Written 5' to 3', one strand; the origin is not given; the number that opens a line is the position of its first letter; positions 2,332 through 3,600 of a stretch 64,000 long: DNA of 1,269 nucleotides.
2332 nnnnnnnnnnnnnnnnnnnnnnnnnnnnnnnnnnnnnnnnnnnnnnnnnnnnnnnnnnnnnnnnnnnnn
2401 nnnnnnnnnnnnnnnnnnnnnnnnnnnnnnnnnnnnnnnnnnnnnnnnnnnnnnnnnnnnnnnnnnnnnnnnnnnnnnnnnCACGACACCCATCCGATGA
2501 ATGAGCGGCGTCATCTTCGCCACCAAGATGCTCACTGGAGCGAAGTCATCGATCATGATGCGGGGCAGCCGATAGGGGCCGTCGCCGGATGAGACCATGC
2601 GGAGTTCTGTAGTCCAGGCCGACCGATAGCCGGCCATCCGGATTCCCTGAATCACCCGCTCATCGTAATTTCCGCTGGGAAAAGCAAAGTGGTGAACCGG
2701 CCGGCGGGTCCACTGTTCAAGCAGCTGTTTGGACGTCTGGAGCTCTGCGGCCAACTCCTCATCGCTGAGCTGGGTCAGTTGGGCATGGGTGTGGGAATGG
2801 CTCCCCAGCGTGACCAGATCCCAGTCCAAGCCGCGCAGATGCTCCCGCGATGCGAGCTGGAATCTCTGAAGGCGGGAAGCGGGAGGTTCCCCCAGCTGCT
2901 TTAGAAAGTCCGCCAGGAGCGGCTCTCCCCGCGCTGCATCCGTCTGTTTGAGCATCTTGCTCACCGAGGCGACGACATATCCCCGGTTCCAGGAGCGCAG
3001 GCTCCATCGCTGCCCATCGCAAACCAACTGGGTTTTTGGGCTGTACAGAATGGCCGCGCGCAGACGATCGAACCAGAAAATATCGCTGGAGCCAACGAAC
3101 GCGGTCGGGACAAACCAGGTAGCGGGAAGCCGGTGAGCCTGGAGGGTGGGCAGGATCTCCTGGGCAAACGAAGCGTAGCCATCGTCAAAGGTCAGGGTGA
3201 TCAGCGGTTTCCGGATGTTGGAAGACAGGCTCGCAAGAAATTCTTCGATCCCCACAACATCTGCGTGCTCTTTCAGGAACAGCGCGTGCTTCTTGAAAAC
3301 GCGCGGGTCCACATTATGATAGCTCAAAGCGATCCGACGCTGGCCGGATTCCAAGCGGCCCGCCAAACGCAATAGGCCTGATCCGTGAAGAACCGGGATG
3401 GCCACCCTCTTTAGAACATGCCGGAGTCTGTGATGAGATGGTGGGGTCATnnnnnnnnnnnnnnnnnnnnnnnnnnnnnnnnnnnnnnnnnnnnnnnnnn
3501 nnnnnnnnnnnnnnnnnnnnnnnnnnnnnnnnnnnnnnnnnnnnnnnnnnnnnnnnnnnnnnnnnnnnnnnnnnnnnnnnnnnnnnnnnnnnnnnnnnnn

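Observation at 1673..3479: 33-bp exact direct repeats flank a methyltransferase+deacetylase cassette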

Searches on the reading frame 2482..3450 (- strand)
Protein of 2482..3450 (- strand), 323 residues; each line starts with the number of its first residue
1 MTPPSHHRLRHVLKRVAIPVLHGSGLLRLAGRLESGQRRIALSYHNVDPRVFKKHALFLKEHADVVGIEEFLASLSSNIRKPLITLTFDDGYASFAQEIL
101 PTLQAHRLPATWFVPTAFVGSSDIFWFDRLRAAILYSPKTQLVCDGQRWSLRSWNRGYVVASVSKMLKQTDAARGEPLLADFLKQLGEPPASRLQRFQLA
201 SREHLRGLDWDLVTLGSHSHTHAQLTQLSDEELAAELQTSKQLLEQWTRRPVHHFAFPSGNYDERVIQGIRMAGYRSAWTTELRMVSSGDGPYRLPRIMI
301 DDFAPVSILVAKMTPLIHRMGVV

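Call 7: search_protein_families(library=pfam, proteins=[window:2482-3450:-])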
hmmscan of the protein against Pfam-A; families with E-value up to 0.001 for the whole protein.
window:2482-3450:- (323 aa): 1 family
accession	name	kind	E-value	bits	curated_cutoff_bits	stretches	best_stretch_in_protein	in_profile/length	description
PF01522.26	Polysacc_deac_1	-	1.5e-24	86.8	23.1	2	213-277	59-123/124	Polysaccharide deacetylase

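Call 10: find_encoding_contigs(protein=window:2482-3450:-, flank=6000, max_places=10)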
Protein window:2482-3450:- (323 aa): 1 contig read that carries it; 1 place shown.
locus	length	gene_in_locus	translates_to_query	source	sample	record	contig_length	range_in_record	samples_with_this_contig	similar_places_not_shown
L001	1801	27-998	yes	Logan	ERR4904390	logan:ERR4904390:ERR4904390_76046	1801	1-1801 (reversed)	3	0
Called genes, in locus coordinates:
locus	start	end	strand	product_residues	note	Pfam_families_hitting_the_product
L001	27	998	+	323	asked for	PF01522:Polysacc_deac_1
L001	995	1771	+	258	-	PF01209:Ubie_methyltran, PF02353:CMAS (weak), PF13489:Methyltransf_23, PF07021:MetW, PF13649:Methyltransf_25, PF13847:Methyltransf_31, PF08241:Methyltransf_11, PF08242:Methyltransf_12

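Call 18: find_homologous_proteins(query=window:2482-3450:-, max_evalue=1e-10)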
Query window:2482-3450:- (323 aa): 151 proteins with E <= 1e-10 among 4330 candidates; the best 120 are listed.
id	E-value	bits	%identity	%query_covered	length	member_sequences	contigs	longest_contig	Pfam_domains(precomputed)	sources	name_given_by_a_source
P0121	4.2e-215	731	100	100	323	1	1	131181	PF01522.27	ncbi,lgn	-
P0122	8.7e-142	490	70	98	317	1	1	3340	PF01522.27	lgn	-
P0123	1.9e-114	400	59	97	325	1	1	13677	PF01522.27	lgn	-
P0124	3.4e-114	399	58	95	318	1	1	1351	PF01522.27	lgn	-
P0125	4.9e-112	392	56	96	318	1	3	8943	PF01522.27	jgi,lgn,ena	-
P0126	9.9e-109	382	55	95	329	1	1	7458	PF01522.27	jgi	-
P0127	3.4e-108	380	54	98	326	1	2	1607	PF01522.27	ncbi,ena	-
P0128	9.5e-108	378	56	97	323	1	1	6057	PF01522.27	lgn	-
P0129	1.7e-105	371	53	97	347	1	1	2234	PF01522.27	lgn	-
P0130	8.7e-104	365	54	97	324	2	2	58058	PF01522.27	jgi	-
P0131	4.6e-103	363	52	97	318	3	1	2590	PF01522.27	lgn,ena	-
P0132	4.3e-102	360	54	97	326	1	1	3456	PF01522.27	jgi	jgi:peptidoglycan/xylan/chitin deacetylase (PgdA/CDA1 family)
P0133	2.0e-101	358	52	98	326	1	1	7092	PF01522.27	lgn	-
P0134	4.7e-99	350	52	98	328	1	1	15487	PF01522.27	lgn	-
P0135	1.2e-98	348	54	95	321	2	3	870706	PF01522.27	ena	-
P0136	4.3e-98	347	53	95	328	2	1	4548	PF01522.27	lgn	-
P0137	4.6e-98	346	49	98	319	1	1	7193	PF01522.27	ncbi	-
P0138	3.0e-96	341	50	89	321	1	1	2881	PF01522.27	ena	-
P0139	4.2e-93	330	50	98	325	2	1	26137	PF01522.27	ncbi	-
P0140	1.6e-92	328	48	96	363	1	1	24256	PF01522.27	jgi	jgi:peptidoglycan/xylan/chitin deacetylase (PgdA/CDA1 family)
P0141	9.8e-88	313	49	93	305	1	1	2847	PF01522.27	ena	-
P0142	1.2e-87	312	47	95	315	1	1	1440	PF01522.27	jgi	jgi:peptidoglycan/xylan/chitin deacetylase (PgdA/CDA1 family)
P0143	5.8e-85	303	47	98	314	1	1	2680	PF01522.27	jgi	jgi:peptidoglycan/xylan/chitin deacetylase (PgdA/CDA1 family)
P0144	5.4e-83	297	45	98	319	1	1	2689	PF01522.27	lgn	-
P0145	2.9e-82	295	46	97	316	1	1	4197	PF01522.27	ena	-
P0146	2.6e-80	288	46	93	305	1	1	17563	PF01522.27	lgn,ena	-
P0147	8.2e-79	283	48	88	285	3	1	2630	PF01522.27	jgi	jgi:peptidoglycan/xylan/chitin deacetylase (PgdA/CDA1 family)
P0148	2.3e-77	278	44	97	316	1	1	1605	PF01522.27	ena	-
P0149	2.1e-75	272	43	96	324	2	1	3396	PF01522.27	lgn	-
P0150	1.7e-74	269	42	98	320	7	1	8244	PF01522.27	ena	-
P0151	2.2e-74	269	42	96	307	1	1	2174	PF01522.27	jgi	jgi:peptidoglycan/xylan/chitin deacetylase (PgdA/CDA1 family)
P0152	3.9e-74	268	42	98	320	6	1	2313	PF01522.27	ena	-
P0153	6.7e-73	264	45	86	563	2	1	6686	PF13847.13,PF13489.13,PF02353.27,PF13649.13,PF01522.27,PF01135.26,PF01209.25,PF08241.19,PF08242.19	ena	-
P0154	1.7e-71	259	41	95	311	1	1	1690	PF01522.27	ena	-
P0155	5.0e-71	258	41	97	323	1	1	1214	PF01522.27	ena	-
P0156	9.6e-69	250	40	98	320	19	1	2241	PF01522.27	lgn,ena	-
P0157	1.8e-68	249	41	98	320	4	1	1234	PF01522.27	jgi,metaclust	metaclust:\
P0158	2.1e-30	124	29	78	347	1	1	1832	PF01522.27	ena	-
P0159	9.9e-30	122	33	77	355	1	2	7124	PF01522.27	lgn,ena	-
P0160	2.2e-27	114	31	78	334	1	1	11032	PF01522.27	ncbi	-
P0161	1.6e-26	111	33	80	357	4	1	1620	PF01522.27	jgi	-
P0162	1.6e-26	111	31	93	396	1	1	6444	PF01522.27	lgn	-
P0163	2.9e-26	111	29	82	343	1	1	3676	PF01522.27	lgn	-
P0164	2.0e-25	108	32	78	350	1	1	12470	PF01522.27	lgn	-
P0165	6.0e-25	106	31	85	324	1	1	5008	PF01522.27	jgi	-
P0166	1.8e-24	105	33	85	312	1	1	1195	PF01522.27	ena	-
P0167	4.7e-24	103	29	85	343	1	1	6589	PF01522.27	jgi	jgi:peptidoglycan/xylan/chitin deacetylase (PgdA/CDA1 family)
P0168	9.8e-24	102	28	78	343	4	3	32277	PF01522.27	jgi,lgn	jgi:peptidoglycan/xylan/chitin deacetylase (PgdA/CDA1 family)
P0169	1.7e-23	101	48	30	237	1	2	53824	PF01522.27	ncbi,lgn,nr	ncbi:MAG: polysaccharide deacetylase family protein [Thermomicrobium sp.]|nr:polysaccharide deacetyl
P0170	4.3e-23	100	31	80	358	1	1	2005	PF01522.27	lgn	-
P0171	8.6e-23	99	31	79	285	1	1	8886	PF01522.27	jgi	jgi:peptidoglycan/xylan/chitin deacetylase (PgdA/CDA1 family)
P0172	3.0e-22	97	29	79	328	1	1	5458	PF01522.27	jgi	jgi:peptidoglycan/xylan/chitin deacetylase (PgdA/CDA1 family)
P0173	4.4e-22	97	29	86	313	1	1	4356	PF01522.27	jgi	jgi:peptidoglycan/xylan/chitin deacetylase (PgdA/CDA1 family)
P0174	5.9e-22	96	28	82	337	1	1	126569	PF01522.27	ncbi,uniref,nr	ncbi:polysaccharide deacetylase family protein [Botryobacter ruber]|uniref:polysaccharide deacetylas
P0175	3.7e-21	94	30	78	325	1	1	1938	PF01522.27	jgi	jgi:peptidoglycan/xylan/chitin deacetylase (PgdA/CDA1 family)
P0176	4.0e-21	94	31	79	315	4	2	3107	PF03065.21,PF01522.27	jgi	jgi:peptidoglycan/xylan/chitin deacetylase (PgdA/CDA1 family)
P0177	4.5e-21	94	30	81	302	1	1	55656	PF01522.27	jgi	-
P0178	7.1e-21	93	28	82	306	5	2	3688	PF01522.27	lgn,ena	-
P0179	1.6e-20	92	28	80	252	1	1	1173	PF01522.27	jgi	jgi:peptidoglycan/xylan/chitin deacetylase (PgdA/CDA1 family)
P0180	8.8e-20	89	28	77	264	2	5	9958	PF01522.27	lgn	-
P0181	1.7e-19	88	27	81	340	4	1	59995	PF01522.27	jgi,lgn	-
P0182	1.8e-19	88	38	31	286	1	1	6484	PF01522.27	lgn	-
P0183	2.0e-19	88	26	80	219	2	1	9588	PF01522.27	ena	-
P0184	2.3e-19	88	31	66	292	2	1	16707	PF01522.27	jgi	jgi:peptidoglycan/xylan/chitin deacetylase (PgdA/CDA1 family)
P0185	3.0e-19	88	28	83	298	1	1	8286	PF01522.27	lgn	-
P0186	3.4e-19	87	31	40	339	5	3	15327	PF01522.27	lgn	-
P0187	3.8e-19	87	28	81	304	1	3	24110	PF01522.27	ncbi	-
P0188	8.2e-19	86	28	84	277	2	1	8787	PF01522.27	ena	-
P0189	1.2e-18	86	25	93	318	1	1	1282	PF01522.27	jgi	jgi:peptidoglycan/xylan/chitin deacetylase (PgdA/CDA1 family)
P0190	1.3e-18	85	29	65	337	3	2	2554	PF01522.27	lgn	-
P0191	1.3e-18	85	28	67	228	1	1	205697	PF01522.27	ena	-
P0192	1.7e-18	85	27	83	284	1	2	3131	PF01522.27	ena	-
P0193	3.0e-18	84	29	68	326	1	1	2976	PF01522.27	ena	-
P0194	3.3e-18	84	31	67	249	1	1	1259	PF01522.27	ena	-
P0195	3.5e-18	84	27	96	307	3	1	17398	PF01522.27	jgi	-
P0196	4.2e-18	84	29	83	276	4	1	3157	PF03065.21,PF01522.27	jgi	jgi:peptidoglycan/xylan/chitin deacetylase (PgdA/CDA1 family)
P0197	4.6e-18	84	31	66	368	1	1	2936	PF01522.27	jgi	jgi:peptidoglycan/xylan/chitin deacetylase (PgdA/CDA1 family)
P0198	6.7e-18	83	27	91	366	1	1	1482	PF01522.27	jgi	jgi:peptidoglycan/xylan/chitin deacetylase (PgdA/CDA1 family)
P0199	1.0e-17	82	28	78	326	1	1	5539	PF01522.27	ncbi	-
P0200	1.7e-17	82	35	31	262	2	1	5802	PF01522.27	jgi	jgi:peptidoglycan/xylan/chitin deacetylase (PgdA/CDA1 family)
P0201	2.2e-17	81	27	70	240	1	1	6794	PF01522.27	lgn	-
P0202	3.1e-17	81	37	31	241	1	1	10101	PF01522.27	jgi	jgi:peptidoglycan/xylan/chitin deacetylase (PgdA/CDA1 family)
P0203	4.5e-17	80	27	82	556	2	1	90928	PF13641.13,PF01522.27,PF00535.33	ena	-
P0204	5.4e-17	80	37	34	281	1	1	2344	PF01522.27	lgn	-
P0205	7.2e-17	80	38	34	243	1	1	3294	PF01522.27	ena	-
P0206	1.1e-16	79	26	79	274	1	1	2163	PF01522.27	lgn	-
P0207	1.2e-16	79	28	83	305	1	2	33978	PF01522.27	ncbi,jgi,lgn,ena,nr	ncbi:MAG TPA: polysaccharide deacetylase family protein [Bacteroidota bacterium]|nr:polysaccharide d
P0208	1.3e-16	79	29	69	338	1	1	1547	PF01522.27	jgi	jgi:peptidoglycan/xylan/chitin deacetylase (PgdA/CDA1 family)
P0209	1.6e-16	79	28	76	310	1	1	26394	PF01522.27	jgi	-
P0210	2.1e-16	78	41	25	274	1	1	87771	PF01522.27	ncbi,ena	-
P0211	2.7e-16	78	38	25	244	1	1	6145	PF01522.27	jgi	jgi:peptidoglycan/xylan/chitin deacetylase (PgdA/CDA1 family)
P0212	3.2e-16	78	28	84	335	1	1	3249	PF01522.27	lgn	-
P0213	3.4e-16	77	28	84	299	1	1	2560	PF01522.27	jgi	jgi:peptidoglycan/xylan/chitin deacetylase (PgdA/CDA1 family)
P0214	3.7e-16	77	26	84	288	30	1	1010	PF01522.27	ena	-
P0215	3.9e-16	77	27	74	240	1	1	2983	PF01522.27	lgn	-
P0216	5.6e-16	77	29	68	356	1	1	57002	PF01522.27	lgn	-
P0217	1.2e-15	76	26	77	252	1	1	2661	PF01522.27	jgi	jgi:peptidoglycan/xylan/chitin deacetylase (PgdA/CDA1 family)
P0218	1.3e-15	76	39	27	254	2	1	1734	PF01522.27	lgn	-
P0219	1.8e-15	75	24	82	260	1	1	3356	PF01522.27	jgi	jgi:peptidoglycan/xylan/chitin deacetylase (PgdA/CDA1 family)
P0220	2.2e-15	75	27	79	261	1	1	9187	PF01522.27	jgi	jgi:peptidoglycan/xylan/chitin deacetylase (PgdA/CDA1 family)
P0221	2.2e-15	75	26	79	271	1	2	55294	PF01522.27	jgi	jgi:peptidoglycan/xylan/chitin deacetylase (PgdA/CDA1 family)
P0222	2.2e-15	75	29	61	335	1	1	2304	PF01522.27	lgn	-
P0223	2.3e-15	75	28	89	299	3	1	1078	PF01522.27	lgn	-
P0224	3.7e-15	74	28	61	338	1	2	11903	PF01522.27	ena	-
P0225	4.2e-15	74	34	36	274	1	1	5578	PF01522.27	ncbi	-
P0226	5.1e-15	74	32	30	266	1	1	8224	PF01522.27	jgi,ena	-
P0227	7.9e-15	73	32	36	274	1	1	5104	PF03065.21,PF01522.27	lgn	-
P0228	1.2e-14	72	27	80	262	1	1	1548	PF01522.27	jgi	jgi:peptidoglycan/xylan/chitin deacetylase (PgdA/CDA1 family)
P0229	1.4e-14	72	26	83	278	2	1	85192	PF01522.27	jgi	jgi:peptidoglycan/xylan/chitin deacetylase (PgdA/CDA1 family)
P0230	1.8e-14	72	26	83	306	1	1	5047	PF01522.27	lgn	-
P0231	2.2e-14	72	32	33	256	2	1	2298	PF01522.27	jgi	jgi:peptidoglycan/xylan/chitin deacetylase (PgdA/CDA1 family)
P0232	3.2e-14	71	29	80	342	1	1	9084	PF01522.27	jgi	jgi:peptidoglycan/xylan/chitin deacetylase (PgdA/CDA1 family)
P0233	3.3e-14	71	27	84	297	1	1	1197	PF01522.27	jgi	jgi:peptidoglycan/xylan/chitin deacetylase (PgdA/CDA1 family)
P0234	3.4e-14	71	35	29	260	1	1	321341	PF01522.27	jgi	jgi:peptidoglycan/xylan/chitin deacetylase (PgdA/CDA1 family)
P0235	4.5e-14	71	25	80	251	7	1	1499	PF01522.27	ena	-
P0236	5.0e-14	70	29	55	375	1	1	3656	PF01522.27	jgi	jgi:peptidoglycan/xylan/chitin deacetylase (PgdA/CDA1 family)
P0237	5.6e-14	70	25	72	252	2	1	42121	PF01522.27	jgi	-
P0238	7.8e-14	70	28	67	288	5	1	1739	PF01522.27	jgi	jgi:peptidoglycan/xylan/chitin deacetylase (PgdA/CDA1 family)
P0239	8.7e-14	70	27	75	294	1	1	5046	PF01522.27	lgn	-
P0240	1.2e-13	69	34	26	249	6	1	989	PF01522.27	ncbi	-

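Call 19: find_encoding_contigs(protein=P0122, flank=5000, max_places=3)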
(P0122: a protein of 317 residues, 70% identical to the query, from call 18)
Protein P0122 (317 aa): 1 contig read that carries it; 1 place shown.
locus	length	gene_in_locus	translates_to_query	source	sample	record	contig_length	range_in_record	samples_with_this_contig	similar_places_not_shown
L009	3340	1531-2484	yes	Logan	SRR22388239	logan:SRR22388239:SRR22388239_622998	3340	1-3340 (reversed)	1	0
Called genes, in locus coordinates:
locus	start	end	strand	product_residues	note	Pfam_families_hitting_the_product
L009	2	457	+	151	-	?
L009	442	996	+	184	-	PF01583:APS_kinase, PF08433:KTI12 (weak), PF13671:AAA_33 (weak)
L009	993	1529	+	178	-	PF00672:HAMP (weak)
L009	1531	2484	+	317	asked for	PF01522:Polysacc_deac_1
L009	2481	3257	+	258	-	PF02353:CMAS (weak), PF01209:Ubie_methyltran, PF13489:Methyltransf_23, PF07021:MetW, PF13649:Methyltransf_25, PF13847:Methyltransf_31, PF08241:Methyltransf_11, PF08242:Methyltransf_12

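Call 20: find_encoding_contigs(protein=P0123, flank=6000, max_places=3)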
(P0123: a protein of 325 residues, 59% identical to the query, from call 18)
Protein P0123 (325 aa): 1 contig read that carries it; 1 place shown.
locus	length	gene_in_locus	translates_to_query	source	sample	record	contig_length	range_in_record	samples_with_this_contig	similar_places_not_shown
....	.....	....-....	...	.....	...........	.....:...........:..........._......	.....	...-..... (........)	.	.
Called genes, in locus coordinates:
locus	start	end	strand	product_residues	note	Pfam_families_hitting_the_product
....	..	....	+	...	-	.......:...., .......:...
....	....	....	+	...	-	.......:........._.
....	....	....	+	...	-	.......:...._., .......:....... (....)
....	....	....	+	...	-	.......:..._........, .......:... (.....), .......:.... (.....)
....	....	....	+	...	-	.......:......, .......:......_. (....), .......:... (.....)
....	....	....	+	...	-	-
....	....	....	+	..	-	-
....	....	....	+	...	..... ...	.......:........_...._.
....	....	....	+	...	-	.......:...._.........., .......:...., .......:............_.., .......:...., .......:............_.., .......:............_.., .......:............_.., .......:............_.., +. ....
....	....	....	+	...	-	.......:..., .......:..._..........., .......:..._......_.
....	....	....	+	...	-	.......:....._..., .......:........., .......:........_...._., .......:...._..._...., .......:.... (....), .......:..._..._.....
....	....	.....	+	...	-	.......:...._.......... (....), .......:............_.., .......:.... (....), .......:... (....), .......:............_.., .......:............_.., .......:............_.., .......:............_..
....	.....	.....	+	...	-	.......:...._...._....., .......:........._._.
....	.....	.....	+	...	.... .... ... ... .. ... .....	?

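Call 21: find_encoding_contigs(protein=P0130, flank=6000, max_places=3)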
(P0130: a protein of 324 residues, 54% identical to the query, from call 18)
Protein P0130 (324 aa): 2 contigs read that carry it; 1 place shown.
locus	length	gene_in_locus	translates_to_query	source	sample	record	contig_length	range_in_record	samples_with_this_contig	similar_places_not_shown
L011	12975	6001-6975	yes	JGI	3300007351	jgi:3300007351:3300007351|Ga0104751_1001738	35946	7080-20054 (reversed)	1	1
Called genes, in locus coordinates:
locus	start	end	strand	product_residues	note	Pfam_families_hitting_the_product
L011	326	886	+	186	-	PF13649:Methyltransf_25, PF13847:Methyltransf_31, PF08241:Methyltransf_11, PF08242:Methyltransf_12 (weak)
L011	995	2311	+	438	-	PF13231:PMT_2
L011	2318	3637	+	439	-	PF13439:Glyco_transf_4, PF13579:Glyco_trans_4_4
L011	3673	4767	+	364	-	PF13692:Glyco_trans_1_4, PF00534:Glycos_transf_1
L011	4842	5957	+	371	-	PF03966:Trm112p (faint), PF08003:Methyltransf_9 (weak), PF13489:Methyltransf_23, PF08241:Methyltransf_11, PF08242:Methyltransf_12, PF13649:Methyltransf_25, PF13847:Methyltransf_31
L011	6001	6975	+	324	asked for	PF01522:Polysacc_deac_1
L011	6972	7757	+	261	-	PF01209:Ubie_methyltran, PF02353:CMAS, PF13489:Methyltransf_23, PF07021:MetW (weak), PF08241:Methyltransf_11, PF08242:Methyltransf_12, PF13649:Methyltransf_25, PF13847:Methyltransf_31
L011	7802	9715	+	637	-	PF13522:GATase_6, PF12481:DUF3700 (weak), PF13537:GATase_7, PF00733:Asn_synthase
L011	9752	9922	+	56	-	-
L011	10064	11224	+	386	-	PF13489:Methyltransf_23, PF08241:Methyltransf_11, PF08242:Methyltransf_12, PF13649:Methyltransf_25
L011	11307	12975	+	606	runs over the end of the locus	-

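Call 39: search_protein_families(library=ncbifam, proteins=[window:2482-3450:-], max_evalue=0.00001)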
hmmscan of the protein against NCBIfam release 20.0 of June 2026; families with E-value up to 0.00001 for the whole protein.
window:2482-3450:- (323 aa): 7 families
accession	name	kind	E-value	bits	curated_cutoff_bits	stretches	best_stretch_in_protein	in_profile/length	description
TIGR02764.1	spore_ybaN_pdaB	equivalog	2.9e-13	50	237.4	1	214-277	60-123/191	polysaccharide deacetylase family sporulation protein PdaB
TIGR03933.1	PIA_icaB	equivalog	4.1e-13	49.4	248.35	1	220-303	149-232/245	intercellular adhesin biosynthesis polysaccharide N-deacetylase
TIGR02884.1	spore_pdaA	equivalog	2.6e-11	43.6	298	0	215-277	92-155/224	delta-lactam-biosynthetic de-N-acetylase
TIGR02873.1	spore_ylxY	hypoth_equivalog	1.7e-09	37.3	391.5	1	214-269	139-194/268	probable sporulation protein, polysaccharide deacetylase family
TIGR03938.2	deacetyl_PgaB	equivalog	3.7e-09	35.4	321.9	1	82-120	64-102/621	poly-beta-1,6-N-acetyl-D-glucosamine N-deacetylase PgaB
TIGR04243.1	nodulat_NodB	equivalog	1.2e-07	31.5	240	0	214-280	56-124/197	chitooligosaccharide deacetylase NodB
NF011177.0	PRK14582.1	equivalog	2.8e-07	29.2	923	0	66-113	89-138/671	poly-beta-1,6-N-acetyl-D-glucosamine N-deacetylase PgaB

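Call 41: search_solved_structures(query=window:2482-3450:-, max_evalue=0.001)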
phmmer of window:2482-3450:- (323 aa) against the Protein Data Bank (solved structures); distinct sequences matched with E-value up to 0.001: 12.
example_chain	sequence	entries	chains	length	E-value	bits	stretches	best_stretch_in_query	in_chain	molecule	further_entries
6hm9_A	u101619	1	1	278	3.1e-08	36.5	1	215-268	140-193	Putative polysaccharide deacetylase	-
6hpa_A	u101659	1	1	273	1e-07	34.8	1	215-268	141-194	Putative polysaccharide deacetylase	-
6dq3_A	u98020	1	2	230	2.3e-07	33.6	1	215-309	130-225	Polysaccharide deacetylase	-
7bkf_A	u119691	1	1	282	5.2e-07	32.4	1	215-268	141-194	Putative polysaccharide deacetylase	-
2j13_A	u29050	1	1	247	1.1e-06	31.4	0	215-278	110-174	POLYSACCHARIDE DEACETYLASE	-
1ny1_A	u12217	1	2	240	9.8e-06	28.3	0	68-120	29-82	Probable polysaccharide deacetylase pdaA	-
1w1a_1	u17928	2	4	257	1.2e-05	28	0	68-120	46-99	PROBABLE POLYSACCHARIDE DEACETYLASE PDAA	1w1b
1w17_A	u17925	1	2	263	1.3e-05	27.8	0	68-120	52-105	PROBABLE POLYSACCHARIDE DEACETYLASE PDAA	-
3vus_A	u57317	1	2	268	1.6e-05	27.6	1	81-117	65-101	Poly-beta-1,6-N-acetyl-D-glucosamine N-deacetylase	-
4v33_A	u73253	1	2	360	7.8e-05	25.3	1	208-290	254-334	POLYSACCHARIDE DEACETYLASE-LIKE PROTEIN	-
4f9d_A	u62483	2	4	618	0.00013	24.6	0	81-116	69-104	Poly-beta-1,6-N-acetyl-D-glucosamine N-deacetylase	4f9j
4hd5_A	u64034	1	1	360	0.00014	24.5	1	206-290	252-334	Polysaccharide deacetylase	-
